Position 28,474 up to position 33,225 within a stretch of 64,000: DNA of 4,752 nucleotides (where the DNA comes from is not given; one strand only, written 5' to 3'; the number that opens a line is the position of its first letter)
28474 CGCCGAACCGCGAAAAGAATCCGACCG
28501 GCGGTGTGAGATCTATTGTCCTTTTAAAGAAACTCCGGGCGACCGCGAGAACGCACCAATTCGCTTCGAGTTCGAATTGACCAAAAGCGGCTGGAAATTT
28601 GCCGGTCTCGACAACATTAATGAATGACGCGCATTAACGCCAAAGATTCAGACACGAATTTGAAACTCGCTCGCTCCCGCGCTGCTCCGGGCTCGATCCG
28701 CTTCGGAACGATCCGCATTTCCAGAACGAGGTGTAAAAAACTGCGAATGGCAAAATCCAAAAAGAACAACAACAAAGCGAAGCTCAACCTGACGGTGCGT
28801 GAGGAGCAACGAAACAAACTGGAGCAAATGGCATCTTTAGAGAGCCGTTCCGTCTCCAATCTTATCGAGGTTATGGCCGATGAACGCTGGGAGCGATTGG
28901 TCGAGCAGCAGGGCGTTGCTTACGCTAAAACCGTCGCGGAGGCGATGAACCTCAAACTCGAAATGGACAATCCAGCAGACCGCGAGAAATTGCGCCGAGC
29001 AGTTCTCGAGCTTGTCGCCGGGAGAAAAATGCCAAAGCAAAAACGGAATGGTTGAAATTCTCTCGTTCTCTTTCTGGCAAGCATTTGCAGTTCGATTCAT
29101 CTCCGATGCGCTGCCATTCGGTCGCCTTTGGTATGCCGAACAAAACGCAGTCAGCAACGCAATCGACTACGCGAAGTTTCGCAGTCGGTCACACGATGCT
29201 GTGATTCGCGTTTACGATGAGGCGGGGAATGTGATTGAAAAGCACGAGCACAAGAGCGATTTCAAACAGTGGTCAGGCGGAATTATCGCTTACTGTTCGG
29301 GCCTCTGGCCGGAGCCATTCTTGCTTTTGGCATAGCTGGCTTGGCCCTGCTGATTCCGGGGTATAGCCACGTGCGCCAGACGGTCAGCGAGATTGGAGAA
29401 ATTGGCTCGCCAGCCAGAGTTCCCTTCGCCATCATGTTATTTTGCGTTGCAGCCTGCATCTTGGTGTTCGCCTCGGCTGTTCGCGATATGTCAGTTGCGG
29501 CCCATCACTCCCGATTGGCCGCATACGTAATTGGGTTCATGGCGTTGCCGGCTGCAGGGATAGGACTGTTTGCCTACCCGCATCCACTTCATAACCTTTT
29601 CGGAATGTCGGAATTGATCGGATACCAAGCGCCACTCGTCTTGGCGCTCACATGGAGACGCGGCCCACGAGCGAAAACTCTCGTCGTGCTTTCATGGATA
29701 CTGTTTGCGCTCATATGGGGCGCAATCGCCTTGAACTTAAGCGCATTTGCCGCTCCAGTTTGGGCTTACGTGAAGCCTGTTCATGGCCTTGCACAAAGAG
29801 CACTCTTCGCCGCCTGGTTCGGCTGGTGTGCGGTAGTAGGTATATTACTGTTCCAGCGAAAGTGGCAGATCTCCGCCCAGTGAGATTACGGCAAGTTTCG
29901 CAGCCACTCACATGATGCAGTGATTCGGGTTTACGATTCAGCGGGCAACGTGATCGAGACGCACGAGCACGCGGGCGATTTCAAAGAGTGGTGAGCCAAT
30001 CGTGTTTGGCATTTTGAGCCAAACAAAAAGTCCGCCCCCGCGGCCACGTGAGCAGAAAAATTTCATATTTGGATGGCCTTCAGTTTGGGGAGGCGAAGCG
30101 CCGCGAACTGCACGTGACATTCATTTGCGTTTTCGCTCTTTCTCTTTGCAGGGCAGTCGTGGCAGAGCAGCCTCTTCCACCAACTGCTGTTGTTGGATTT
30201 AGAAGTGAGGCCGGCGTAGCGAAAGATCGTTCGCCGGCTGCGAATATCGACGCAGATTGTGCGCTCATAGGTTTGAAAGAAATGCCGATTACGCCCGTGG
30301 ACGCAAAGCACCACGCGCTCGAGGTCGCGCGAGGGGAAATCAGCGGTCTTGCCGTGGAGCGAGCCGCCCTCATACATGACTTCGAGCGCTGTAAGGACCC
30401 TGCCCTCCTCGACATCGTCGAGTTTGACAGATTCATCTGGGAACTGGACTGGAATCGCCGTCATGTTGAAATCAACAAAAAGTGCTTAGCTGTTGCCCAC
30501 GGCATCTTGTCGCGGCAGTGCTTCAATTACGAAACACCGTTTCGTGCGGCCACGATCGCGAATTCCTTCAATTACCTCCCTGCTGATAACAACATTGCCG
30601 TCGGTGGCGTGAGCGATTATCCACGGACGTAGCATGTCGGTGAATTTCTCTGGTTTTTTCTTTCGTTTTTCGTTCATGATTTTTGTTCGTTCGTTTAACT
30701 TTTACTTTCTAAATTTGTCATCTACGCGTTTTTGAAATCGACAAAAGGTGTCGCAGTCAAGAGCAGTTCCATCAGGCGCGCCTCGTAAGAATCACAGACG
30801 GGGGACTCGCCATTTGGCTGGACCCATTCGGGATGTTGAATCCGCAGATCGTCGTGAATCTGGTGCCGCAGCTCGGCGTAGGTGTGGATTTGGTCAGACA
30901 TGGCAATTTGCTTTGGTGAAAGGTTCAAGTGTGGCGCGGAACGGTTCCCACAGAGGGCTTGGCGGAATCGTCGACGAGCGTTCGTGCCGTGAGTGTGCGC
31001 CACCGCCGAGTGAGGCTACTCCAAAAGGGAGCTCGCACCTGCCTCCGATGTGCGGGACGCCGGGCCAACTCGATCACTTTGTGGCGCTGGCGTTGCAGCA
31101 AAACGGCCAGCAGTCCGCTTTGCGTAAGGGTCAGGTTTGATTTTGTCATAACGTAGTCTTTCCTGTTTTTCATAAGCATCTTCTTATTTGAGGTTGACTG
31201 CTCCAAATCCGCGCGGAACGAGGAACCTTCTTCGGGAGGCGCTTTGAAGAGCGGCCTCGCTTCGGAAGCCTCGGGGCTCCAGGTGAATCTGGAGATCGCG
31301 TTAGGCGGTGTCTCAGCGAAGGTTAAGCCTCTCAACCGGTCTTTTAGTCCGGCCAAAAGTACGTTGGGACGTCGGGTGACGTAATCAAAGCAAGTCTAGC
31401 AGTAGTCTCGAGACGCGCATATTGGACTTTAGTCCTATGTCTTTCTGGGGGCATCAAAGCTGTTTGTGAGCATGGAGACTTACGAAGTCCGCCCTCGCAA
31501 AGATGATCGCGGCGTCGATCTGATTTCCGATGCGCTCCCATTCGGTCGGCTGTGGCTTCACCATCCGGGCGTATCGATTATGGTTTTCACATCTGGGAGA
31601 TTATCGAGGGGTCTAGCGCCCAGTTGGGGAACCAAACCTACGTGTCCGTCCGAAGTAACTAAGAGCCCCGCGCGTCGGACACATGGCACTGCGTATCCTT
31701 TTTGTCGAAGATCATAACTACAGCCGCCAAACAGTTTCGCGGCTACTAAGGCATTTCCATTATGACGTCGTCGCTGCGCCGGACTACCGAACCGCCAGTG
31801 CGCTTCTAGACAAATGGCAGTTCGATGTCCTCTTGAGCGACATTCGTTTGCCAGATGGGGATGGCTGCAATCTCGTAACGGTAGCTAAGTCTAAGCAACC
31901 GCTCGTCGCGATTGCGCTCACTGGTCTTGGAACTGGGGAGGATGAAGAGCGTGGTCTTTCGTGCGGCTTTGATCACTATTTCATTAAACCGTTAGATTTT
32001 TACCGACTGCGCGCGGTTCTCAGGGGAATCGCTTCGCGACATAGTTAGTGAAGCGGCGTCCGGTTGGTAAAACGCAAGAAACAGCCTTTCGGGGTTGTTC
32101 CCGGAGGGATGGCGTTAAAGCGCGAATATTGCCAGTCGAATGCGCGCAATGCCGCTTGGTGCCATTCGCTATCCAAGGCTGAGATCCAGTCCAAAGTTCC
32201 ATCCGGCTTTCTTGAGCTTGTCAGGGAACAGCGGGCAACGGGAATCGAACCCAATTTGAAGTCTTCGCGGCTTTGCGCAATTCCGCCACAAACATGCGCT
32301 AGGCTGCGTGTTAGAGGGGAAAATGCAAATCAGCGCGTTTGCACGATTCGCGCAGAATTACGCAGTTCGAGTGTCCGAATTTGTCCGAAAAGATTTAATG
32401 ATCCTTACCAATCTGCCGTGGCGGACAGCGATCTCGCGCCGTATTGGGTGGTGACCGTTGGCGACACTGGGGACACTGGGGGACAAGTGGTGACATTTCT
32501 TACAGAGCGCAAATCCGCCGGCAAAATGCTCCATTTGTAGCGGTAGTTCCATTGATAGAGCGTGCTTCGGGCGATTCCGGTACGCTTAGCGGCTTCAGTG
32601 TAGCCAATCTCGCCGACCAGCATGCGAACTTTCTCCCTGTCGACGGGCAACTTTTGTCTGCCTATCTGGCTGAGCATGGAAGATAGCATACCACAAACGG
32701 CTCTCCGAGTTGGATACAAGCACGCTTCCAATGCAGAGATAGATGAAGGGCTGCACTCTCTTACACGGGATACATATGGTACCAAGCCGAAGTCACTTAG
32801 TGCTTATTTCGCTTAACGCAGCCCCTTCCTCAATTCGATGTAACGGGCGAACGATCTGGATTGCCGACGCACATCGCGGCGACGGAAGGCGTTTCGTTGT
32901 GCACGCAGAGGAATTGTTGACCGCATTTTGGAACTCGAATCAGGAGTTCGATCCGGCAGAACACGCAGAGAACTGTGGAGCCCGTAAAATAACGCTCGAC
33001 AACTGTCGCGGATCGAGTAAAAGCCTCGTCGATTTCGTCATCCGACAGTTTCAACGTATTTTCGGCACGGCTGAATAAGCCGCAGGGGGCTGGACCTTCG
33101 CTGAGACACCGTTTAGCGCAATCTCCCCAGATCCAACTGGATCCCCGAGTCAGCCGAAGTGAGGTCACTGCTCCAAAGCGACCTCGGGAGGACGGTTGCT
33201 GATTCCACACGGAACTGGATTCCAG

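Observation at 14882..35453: Four same-orientation copies of the tRNA-Gly(UCC) 3' end, with match length decaying with distance: tandem island accretion?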

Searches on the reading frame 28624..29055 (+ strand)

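Call 14: search_protein_families(library=pfam, proteins=[window:28624-29055:+], max_evalue=0.01)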
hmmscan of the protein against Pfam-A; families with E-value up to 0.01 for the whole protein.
window:28624-29055:+ (143 aa): 1 family
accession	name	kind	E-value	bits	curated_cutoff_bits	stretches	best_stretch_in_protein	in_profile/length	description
PF07878.17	RHH_5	-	3.2e-05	24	26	1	55-87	5-37/43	CopG-like RHH_1 or ribbon-helix-helix domain, RHH_5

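Call 67: search_protein_families(library=phrogs, proteins=[window:28624-29052:+], max_evalue=0.01)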
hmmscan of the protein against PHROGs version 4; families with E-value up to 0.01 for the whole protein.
window:28624-29052:+ (143 aa): 2 families
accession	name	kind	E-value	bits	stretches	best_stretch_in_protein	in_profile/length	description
phrog_3431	-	transcription regulation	0.00021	22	1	52-83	19-50/67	Arc-like repressor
phrog_10531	-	unknown function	0.0061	18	1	50-97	5-52/89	-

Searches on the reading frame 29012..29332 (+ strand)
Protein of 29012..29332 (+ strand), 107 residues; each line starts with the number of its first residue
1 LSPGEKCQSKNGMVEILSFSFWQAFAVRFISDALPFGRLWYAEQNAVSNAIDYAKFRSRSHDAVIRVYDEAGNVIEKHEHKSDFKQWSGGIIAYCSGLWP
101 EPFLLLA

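Call 66: search_protein_families(library=pfam, proteins=[window:29012-29332:+], max_evalue=0.1)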
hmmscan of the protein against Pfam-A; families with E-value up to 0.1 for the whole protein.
window:29012-29332:+ (107 aa): 0 families

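Call 67: search_protein_families(library=phrogs, proteins=[window:29012-29332:+], max_evalue=0.01)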
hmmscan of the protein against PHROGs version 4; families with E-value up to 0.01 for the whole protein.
window:29012-29332:+ (107 aa): 0 families

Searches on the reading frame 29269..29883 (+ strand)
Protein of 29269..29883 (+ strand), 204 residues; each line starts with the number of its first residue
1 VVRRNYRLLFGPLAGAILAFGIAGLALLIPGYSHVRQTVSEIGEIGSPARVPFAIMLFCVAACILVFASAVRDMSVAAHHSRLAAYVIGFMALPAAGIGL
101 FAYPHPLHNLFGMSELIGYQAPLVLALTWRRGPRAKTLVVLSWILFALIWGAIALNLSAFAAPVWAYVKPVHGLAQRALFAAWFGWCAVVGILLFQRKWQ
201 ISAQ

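Call 14: search_protein_families(library=pfam, proteins=[window:29269-29883:+], max_evalue=0.01)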
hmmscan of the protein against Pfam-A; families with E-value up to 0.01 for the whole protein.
window:29269-29883:+ (204 aa): 1 family
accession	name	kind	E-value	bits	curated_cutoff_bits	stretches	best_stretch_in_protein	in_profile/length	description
PF06197.19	DUF998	-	1.2e-08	35.2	30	1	13-192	2-183/184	Protein of unknown function (DUF998)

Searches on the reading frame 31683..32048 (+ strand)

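Call 14: search_protein_families(library=pfam, proteins=[window:31683-32048:+], max_evalue=0.01)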
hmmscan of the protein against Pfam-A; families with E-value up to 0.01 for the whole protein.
window:31683-32048:+ (121 aa): 1 family
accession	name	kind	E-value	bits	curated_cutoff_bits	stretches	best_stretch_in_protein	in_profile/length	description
PF00072.30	Response_reg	-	6.6e-17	62.1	30.2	1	5-113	1-110/111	Response regulator receiver domain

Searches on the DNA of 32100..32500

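Call 54: search_rna_families(source=window, start=32100, end=32500, threshold=evalue, max_evalue=1)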
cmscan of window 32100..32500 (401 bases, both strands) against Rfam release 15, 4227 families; matches with E-value up to 1: 0.
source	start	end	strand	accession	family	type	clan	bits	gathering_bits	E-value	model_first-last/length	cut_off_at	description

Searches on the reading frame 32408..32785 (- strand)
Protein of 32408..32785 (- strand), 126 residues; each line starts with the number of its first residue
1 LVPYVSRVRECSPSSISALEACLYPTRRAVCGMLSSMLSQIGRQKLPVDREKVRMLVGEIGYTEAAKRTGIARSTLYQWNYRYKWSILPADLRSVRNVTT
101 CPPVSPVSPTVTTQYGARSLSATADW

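Call 66: search_protein_families(library=pfam, proteins=[window:32408-32785:-], max_evalue=0.1)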
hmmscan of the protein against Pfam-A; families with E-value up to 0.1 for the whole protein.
window:32408-32785:- (126 aa): 11 families
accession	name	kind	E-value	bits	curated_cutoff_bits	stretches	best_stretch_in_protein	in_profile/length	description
PF13518.12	HTH_28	-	0.0025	18.3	25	1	58-79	12-32/52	Helix-turn-helix domain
PF13384.12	HTH_23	-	0.0065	16.7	24.6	1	61-83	19-41/50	Homeodomain-like domain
PF02796.21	HTH_7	-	0.0098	16.4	23.8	1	60-78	22-40/45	Helix-turn-helix domain of resolvase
PF23016.2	RsmI_C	-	0.023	15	27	1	64-79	26-41/46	RsmI C-terminal HTH domain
PF23125.1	Xre-MbcA-ParS_M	-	0.025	14.8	27.8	1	61-82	3-24/51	Antitoxin Xre/MbcA/ParS-like, middle domain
PF01381.28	HTH_3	-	0.07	13.6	23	0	63-79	13-29/55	Helix-turn-helix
PF01527.26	HTH_Tnp_1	-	0.071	13.8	24.1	0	62-86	26-50/75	Transposase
PF11777.13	DUF3316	-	0.078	13.4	24.4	1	55-89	85-121/145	Protein of unknown function (DUF3316)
PF13022.12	HTH_Tnp_1_2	-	0.083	13.4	27.9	0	62-80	29-47/122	Helix-turn-helix of insertion element transposase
PF13551.12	HTH_29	-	0.084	13.4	28.1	0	61-80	13-33/64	Winged helix-turn helix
PF00376.29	MerR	-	0.086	13.1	28.2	0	64-79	4-19/38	MerR family regulatory protein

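Call 67: search_protein_families(library=phrogs, proteins=[window:32408-32785:-], max_evalue=0.01)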
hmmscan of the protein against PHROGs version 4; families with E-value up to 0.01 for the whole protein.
window:32408-32785:- (126 aa): 0 families

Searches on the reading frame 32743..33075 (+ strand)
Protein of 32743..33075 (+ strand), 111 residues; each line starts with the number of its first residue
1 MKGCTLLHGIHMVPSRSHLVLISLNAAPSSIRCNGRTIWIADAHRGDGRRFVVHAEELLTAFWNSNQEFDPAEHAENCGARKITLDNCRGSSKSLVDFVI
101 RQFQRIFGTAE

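Call 66: search_protein_families(library=pfam, proteins=[window:32743-33075:+], max_evalue=0.1)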
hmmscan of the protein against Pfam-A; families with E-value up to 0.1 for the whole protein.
window:32743-33075:+ (111 aa): 1 family
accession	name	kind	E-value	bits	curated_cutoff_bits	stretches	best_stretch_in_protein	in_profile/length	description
PF20981.2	AAR2_1st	-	0.096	13.3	23.6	0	7-71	29-82/134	AAR2 N-terminal domain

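Call 67: search_protein_families(library=phrogs, proteins=[window:32743-33075:+], max_evalue=0.01)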
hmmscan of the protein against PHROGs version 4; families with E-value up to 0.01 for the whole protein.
window:32743-33075:+ (111 aa): 0 families
